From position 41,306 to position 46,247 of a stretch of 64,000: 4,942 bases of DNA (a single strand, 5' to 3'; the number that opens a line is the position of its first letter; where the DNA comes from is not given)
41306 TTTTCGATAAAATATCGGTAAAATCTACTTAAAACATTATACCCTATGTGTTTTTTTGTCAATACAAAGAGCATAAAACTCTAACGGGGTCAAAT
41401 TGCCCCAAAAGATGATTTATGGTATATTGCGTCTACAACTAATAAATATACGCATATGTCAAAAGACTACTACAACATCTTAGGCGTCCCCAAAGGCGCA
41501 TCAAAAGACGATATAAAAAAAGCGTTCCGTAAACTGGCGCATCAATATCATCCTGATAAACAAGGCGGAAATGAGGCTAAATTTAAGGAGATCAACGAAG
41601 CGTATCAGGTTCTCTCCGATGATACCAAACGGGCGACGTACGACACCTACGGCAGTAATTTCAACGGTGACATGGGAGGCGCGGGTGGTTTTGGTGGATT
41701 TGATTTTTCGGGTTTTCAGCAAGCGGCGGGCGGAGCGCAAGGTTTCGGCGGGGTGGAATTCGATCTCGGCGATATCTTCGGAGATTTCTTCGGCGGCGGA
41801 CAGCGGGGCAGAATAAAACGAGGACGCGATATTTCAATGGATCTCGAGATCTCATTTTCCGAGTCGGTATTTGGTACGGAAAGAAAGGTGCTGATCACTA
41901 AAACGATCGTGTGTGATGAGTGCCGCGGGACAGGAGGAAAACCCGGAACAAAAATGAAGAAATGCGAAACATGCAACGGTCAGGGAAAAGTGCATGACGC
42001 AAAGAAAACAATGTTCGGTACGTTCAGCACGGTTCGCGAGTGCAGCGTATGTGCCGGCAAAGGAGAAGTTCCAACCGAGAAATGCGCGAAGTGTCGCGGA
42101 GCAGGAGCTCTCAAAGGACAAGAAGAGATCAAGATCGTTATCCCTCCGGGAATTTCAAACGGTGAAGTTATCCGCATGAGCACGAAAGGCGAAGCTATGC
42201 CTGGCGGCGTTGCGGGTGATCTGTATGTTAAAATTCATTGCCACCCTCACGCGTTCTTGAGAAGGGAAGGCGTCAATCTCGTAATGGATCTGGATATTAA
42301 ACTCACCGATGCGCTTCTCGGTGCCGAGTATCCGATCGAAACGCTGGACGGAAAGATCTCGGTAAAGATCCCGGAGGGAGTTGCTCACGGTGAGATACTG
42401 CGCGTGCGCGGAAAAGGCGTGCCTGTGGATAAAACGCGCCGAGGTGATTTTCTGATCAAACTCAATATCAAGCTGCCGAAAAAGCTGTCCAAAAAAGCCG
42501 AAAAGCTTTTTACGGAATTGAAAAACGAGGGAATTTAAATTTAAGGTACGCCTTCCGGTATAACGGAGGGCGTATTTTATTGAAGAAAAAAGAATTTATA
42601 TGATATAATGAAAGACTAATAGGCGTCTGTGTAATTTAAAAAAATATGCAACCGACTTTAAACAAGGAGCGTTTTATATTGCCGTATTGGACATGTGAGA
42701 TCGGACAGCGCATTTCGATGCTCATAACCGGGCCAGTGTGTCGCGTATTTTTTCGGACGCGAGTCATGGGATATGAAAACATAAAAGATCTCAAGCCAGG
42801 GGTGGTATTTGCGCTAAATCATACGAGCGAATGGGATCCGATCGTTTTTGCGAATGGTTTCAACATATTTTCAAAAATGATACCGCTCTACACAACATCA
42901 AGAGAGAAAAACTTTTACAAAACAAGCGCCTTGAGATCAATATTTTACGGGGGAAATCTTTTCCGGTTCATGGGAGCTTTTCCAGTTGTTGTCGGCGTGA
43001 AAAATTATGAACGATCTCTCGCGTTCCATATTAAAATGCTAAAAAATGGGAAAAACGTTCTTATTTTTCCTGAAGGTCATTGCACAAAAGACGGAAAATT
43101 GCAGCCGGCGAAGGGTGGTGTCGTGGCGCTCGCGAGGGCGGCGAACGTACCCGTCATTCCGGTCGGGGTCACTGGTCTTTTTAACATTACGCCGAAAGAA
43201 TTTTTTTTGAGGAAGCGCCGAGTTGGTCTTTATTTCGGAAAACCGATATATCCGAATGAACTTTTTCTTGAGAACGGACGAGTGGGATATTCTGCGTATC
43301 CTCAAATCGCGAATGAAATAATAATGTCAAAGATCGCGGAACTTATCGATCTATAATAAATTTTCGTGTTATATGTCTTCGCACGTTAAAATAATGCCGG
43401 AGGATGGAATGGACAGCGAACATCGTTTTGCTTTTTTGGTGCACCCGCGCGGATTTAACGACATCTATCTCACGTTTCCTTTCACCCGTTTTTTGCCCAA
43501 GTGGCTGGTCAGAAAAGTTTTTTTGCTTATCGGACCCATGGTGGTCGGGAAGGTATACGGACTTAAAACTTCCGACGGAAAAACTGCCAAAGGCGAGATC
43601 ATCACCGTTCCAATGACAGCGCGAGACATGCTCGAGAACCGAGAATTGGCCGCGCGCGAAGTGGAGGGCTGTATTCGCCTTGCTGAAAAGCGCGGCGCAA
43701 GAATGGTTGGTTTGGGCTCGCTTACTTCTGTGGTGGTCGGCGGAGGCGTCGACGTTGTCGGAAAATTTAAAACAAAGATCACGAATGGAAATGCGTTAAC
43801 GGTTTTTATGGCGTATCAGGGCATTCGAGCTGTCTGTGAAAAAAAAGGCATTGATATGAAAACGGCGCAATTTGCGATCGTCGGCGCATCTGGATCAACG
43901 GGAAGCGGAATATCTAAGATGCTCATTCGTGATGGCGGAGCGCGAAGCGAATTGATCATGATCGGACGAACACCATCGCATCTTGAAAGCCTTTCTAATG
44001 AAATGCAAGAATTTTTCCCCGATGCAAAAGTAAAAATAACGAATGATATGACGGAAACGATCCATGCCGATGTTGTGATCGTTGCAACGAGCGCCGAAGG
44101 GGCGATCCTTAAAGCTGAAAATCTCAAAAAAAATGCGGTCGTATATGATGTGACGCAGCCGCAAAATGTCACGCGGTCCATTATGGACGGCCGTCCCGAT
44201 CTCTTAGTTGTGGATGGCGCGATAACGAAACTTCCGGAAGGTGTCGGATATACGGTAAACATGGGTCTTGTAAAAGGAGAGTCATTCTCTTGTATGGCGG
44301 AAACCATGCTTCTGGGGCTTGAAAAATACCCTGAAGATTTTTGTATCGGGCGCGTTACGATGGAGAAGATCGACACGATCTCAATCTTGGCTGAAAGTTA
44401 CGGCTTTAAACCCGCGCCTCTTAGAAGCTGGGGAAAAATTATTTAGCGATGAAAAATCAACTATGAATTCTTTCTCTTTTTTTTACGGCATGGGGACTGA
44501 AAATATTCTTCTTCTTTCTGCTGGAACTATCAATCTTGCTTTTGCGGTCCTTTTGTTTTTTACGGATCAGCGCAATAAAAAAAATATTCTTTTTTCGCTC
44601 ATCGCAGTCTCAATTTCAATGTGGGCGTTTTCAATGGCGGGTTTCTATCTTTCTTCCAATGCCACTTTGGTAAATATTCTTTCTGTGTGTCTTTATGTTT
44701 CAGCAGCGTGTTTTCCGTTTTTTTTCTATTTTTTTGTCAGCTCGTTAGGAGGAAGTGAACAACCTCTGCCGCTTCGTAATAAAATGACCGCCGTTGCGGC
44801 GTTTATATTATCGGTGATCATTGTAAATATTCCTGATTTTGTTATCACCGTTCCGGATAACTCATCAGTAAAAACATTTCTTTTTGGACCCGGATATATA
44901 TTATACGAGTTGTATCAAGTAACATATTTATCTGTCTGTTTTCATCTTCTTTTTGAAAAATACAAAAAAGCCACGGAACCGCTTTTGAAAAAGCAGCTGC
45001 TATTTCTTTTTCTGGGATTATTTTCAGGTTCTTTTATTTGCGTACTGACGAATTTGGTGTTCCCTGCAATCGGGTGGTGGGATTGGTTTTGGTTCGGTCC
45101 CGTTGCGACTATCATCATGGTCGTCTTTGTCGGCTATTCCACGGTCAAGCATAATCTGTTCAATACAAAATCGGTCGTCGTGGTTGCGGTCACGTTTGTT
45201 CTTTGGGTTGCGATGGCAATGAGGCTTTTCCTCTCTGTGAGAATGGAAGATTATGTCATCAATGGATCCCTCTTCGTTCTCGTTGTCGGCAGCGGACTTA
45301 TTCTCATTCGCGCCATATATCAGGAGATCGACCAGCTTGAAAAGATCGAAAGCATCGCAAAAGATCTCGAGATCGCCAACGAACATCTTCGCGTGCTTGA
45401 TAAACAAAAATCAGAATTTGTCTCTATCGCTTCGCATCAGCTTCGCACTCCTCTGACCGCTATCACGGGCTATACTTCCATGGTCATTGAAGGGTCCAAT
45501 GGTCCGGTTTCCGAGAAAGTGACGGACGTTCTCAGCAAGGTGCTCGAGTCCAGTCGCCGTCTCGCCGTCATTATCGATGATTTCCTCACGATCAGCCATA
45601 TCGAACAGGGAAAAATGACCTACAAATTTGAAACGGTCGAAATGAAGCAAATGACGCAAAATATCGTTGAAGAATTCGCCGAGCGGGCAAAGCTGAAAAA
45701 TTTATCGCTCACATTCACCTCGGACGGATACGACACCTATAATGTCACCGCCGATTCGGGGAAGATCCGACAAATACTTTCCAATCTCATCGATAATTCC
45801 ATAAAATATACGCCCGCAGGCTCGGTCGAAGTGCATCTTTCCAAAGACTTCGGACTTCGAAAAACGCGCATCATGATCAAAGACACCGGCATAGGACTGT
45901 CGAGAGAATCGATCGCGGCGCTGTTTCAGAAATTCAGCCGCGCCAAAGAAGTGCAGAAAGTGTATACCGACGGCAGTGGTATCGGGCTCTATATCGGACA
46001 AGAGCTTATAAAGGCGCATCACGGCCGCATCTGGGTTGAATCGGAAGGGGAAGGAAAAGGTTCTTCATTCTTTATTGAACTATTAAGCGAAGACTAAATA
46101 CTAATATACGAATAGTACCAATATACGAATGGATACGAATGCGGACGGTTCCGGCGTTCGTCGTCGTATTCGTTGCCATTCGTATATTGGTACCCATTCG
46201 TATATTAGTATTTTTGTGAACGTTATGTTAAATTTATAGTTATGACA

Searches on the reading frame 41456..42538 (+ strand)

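Call 25: search_protein_families(library=pfam, proteins=[window:41456-42538:+], max_evalue=0.0001)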
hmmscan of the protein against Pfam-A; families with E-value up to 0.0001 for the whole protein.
window:41456-42538:+ (360 aa): 3 families
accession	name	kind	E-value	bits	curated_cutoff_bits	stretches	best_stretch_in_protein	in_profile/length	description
PF01556.23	DnaJ_C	-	4.8e-41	140.8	26.6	1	126-341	1-152/152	DnaJ C terminal domain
PF00226.36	DnaJ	-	5e-26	91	27.8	1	4-63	1-63/63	DnaJ domain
PF00684.25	DnaJ_CXXCXGXG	-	1.6e-14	54.3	32.7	1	153-217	1-65/65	DnaJ central domain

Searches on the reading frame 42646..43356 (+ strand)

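Call 25: search_protein_families(library=pfam, proteins=[window:42646-43356:+], max_evalue=0.0001)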
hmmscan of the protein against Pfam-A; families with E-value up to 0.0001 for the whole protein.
window:42646-43356:+ (236 aa): 1 family
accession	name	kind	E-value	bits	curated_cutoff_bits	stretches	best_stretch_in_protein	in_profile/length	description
PF01553.26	Acyltransferase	-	3.1e-19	69.5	23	1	38-175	2-131/132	Acyltransferase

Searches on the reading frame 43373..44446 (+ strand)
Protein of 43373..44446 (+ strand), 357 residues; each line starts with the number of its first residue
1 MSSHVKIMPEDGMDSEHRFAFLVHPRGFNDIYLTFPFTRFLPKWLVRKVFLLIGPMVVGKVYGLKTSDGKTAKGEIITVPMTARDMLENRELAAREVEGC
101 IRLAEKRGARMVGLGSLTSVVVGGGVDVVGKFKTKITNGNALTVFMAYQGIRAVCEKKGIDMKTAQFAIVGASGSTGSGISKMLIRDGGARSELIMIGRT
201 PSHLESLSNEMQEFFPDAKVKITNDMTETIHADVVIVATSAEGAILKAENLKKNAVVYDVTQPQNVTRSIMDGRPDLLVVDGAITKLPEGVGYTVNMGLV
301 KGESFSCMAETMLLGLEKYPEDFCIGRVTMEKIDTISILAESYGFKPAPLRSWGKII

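Call 25: search_protein_families(library=pfam, proteins=[window:43373-44446:+], max_evalue=0.0001)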
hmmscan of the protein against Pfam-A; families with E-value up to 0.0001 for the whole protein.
window:43373-44446:+ (357 aa): 2 families
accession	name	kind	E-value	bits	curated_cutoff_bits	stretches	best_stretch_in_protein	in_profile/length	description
PF01488.26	Shikimate_DH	-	3.8e-10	40.4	24.3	1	157-270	5-121/138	Shikimate / quinate 5-dehydrogenase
PF02882.25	THF_DHG_CYH_C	-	9.7e-07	28.7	27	1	144-293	16-142/160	Tetrahydrofolate dehydrogenase/cyclohydrolase, NAD(P)-binding domain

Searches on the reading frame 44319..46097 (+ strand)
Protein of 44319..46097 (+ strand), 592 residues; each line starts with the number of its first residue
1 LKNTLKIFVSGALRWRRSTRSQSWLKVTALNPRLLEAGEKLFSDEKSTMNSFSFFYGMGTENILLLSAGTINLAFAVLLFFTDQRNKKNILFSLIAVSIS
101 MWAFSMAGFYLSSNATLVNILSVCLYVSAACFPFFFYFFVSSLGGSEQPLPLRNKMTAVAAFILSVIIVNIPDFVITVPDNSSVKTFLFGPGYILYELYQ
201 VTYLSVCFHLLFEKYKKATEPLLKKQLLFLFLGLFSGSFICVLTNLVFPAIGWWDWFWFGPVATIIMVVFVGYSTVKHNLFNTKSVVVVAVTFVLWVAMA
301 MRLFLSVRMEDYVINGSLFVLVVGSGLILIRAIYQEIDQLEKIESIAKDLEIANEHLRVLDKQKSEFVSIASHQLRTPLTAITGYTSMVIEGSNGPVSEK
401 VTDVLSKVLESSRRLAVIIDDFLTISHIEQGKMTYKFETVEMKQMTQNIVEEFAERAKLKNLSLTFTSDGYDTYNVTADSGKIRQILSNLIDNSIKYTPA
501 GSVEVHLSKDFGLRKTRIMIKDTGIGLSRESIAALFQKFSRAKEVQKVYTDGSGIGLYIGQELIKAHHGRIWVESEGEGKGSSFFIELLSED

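Call 25: search_protein_families(library=pfam, proteins=[window:44319-46097:+], max_evalue=0.0001)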
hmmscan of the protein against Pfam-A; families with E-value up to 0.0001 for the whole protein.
window:44319-46097:+ (592 aa): 3 families
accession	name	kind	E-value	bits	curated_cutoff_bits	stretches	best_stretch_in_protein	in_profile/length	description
PF02518.31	HATPase_c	-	1.5e-23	83.8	26.4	1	479-588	2-107/111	Histidine kinase-, DNA gyrase B-, and HSP90-like ATPase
PF00512.31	HisKA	-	3.2e-16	59.6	26.9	1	363-431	1-66/66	His Kinase A (phospho-acceptor) domain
PF16927.11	HisKA_7TM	-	3.2e-11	43.9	28.6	1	65-283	2-222/224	N-terminal 7TM region of histidine kinase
